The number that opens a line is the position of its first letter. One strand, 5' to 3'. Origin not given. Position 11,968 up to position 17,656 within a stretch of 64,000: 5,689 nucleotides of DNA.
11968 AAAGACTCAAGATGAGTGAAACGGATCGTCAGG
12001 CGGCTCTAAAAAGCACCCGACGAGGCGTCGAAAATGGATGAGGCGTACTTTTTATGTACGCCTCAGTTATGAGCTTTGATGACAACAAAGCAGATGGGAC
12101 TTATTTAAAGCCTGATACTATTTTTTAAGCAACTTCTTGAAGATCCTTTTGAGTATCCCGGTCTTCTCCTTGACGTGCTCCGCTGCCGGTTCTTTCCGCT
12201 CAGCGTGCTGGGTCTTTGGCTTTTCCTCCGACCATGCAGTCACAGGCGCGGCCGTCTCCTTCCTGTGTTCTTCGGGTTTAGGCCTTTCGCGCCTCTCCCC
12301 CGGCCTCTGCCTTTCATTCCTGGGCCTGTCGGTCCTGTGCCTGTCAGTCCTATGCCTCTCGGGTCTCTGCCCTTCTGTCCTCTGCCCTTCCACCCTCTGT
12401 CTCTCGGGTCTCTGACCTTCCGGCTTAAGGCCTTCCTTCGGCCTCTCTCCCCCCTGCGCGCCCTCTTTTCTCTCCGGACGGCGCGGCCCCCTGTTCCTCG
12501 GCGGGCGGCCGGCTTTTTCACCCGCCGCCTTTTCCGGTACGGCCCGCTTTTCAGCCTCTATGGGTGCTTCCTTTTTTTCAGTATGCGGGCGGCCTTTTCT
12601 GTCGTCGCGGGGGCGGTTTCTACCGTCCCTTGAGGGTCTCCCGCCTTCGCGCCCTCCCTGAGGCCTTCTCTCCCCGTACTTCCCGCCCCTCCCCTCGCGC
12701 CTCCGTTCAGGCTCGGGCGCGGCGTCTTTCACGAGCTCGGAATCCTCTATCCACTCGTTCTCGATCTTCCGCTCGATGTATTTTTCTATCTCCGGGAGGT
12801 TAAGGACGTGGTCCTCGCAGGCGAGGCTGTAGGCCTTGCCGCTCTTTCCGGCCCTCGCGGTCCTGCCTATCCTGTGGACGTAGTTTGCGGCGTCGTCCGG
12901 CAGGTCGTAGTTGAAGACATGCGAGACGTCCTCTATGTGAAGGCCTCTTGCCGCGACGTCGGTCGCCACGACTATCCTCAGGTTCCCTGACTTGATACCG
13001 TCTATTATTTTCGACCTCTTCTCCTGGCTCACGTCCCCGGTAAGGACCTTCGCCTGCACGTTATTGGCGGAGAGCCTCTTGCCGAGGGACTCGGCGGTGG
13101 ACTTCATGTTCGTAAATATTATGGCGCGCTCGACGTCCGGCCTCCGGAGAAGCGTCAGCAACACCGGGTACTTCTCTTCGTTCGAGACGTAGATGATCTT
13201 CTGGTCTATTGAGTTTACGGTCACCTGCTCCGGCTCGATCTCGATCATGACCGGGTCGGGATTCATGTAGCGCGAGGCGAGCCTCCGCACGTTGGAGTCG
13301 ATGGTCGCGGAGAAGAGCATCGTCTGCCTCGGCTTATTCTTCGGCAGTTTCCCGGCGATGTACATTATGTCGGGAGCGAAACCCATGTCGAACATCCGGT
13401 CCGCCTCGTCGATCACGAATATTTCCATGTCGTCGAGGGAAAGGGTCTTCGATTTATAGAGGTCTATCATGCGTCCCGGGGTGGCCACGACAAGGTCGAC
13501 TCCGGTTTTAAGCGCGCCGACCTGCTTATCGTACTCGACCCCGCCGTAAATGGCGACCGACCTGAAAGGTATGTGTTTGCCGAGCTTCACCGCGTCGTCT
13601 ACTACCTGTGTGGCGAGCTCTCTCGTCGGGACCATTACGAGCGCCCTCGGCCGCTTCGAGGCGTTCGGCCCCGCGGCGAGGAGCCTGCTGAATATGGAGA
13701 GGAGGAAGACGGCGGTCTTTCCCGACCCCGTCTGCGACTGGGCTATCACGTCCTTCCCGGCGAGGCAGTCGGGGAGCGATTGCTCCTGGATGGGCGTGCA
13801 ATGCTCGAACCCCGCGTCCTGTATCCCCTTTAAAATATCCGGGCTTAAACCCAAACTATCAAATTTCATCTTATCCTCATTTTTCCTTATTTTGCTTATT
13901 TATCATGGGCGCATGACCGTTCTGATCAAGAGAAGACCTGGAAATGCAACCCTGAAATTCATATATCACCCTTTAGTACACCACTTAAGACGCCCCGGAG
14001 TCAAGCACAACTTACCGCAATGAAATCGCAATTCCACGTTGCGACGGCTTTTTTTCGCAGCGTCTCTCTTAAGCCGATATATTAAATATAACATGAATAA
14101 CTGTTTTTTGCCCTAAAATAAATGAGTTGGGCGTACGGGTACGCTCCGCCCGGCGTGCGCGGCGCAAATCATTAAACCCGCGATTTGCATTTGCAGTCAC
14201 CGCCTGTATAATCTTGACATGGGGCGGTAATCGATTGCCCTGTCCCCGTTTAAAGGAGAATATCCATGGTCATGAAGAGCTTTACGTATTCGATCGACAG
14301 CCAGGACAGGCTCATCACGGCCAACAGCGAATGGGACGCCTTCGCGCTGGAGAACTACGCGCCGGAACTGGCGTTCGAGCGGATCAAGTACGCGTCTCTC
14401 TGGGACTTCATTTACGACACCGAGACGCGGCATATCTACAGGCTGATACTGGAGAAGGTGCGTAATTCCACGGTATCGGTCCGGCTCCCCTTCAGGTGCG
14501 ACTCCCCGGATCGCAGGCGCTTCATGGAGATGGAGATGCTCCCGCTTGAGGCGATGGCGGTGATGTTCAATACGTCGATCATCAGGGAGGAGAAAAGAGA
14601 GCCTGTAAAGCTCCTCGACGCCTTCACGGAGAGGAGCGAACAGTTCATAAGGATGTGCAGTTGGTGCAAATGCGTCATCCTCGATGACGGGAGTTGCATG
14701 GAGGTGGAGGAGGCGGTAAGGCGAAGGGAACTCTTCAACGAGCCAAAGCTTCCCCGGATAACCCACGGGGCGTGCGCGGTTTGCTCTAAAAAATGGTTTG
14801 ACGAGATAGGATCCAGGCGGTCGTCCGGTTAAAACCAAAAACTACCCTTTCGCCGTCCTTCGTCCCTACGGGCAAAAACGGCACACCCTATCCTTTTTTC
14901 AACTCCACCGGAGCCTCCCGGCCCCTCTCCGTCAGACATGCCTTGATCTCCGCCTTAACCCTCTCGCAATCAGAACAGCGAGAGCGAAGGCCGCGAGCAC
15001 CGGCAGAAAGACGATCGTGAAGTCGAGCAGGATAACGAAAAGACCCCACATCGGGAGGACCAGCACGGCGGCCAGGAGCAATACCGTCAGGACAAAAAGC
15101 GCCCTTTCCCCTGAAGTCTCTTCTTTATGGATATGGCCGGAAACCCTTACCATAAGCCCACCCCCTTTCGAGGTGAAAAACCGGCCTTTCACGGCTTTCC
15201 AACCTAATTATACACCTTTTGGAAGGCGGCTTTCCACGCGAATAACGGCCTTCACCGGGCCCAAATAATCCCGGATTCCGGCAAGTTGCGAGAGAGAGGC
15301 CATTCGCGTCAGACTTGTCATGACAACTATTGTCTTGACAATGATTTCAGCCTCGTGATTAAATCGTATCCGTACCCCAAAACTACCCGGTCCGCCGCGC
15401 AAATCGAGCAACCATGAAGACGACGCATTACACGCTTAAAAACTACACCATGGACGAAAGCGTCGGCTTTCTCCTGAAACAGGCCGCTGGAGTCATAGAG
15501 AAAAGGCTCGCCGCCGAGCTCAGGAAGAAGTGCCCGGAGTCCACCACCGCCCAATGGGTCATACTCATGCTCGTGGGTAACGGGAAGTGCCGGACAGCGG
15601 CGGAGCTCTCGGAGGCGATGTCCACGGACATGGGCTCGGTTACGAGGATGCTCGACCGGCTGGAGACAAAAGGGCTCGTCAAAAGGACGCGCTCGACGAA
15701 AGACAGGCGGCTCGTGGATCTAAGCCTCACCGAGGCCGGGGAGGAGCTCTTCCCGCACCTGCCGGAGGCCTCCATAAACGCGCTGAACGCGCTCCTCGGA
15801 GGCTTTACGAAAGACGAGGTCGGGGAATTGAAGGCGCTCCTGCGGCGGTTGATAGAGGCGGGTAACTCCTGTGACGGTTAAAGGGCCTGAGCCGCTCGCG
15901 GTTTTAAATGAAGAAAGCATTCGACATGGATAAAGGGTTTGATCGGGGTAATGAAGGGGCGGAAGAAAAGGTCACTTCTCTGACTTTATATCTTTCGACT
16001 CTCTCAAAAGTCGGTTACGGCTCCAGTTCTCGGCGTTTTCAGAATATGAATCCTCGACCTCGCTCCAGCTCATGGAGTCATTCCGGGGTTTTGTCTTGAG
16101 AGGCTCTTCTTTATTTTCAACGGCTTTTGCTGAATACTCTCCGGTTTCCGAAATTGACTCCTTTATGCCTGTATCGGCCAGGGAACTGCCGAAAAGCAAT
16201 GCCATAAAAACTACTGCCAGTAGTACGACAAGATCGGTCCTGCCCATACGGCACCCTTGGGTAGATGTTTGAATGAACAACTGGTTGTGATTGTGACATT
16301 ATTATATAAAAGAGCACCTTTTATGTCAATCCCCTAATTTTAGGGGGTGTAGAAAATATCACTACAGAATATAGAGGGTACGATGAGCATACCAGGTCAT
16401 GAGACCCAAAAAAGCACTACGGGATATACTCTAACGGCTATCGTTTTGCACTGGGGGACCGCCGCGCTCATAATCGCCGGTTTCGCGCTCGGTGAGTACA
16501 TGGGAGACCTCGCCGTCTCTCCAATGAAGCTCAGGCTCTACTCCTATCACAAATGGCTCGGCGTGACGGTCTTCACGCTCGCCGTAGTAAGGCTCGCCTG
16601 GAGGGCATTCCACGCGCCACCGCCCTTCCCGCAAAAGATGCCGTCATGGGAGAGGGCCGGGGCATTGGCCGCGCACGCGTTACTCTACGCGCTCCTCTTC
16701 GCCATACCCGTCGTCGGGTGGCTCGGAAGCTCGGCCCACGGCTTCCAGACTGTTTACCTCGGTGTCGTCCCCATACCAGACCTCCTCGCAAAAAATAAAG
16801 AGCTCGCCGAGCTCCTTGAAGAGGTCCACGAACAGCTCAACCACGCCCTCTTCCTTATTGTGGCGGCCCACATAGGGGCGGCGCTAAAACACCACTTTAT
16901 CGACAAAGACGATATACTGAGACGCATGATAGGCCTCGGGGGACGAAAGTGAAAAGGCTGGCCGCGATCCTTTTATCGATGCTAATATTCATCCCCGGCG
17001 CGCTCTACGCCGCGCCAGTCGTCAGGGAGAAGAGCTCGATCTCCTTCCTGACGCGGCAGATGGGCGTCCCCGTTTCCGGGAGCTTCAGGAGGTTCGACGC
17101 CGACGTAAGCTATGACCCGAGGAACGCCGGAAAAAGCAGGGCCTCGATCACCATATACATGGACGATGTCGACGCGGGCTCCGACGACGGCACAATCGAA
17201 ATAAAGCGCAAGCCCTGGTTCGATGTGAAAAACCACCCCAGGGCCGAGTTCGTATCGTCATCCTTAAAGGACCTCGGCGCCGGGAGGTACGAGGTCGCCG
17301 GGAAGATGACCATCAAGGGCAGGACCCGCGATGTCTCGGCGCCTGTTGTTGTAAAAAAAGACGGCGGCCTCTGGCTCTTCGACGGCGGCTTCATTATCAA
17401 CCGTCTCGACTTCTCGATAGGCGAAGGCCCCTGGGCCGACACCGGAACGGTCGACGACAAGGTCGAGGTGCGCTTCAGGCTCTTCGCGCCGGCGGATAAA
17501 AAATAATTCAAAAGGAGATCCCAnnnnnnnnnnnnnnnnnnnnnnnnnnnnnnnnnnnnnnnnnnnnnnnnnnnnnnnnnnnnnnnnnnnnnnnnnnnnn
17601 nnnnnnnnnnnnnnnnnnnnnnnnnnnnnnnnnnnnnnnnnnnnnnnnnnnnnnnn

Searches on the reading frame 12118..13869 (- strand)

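Call 55: search_protein_families(library=pfam, proteins=[window:12118-13869:-], max_evalue=0.00001)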
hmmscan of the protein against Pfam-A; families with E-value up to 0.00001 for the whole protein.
window:12118-13869:- (583 aa): 3 families
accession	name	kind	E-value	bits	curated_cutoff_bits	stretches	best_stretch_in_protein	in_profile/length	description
PF00270.35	DEAD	-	1.8e-49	168.1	26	1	25-196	1-166/167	DEAD/DEAH box helicase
PF00271.37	Helicase_C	-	1e-29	103.4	23.5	1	233-341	2-110/110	Helicase conserved C-terminal domain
PF04851.21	ResIII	-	4.9e-08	33.5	22.5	1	39-190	24-162/164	Type III restriction enzyme, res subunit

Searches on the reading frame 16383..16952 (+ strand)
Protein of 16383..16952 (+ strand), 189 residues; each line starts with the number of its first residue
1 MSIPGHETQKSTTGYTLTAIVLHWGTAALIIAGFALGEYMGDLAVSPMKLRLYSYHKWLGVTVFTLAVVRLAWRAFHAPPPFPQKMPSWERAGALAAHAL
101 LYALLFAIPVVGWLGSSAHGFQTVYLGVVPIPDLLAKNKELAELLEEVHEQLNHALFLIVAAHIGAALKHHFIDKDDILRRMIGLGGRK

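Call 56: search_protein_families(library=pfam, proteins=[window:16383-16952:+], max_evalue=0.00001)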
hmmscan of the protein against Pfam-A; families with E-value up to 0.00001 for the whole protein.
window:16383-16952:+ (189 aa): 1 family
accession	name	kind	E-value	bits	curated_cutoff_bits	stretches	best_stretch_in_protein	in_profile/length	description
PF01292.26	Ni_hydr_CYTB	-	2.1e-31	109.5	30.1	1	15-184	2-178/179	Prokaryotic cytochrome b561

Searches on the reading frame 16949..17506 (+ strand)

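Call 56: search_protein_families(library=pfam, proteins=[window:16949-17506:+], max_evalue=0.00001)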
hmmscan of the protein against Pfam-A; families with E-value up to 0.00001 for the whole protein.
window:16949-17506:+ (185 aa): 1 family
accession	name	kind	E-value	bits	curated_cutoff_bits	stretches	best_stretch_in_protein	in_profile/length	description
PF04264.18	YceI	-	2.2e-29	103.2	23.7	1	26-178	5-148/150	YceI-like domain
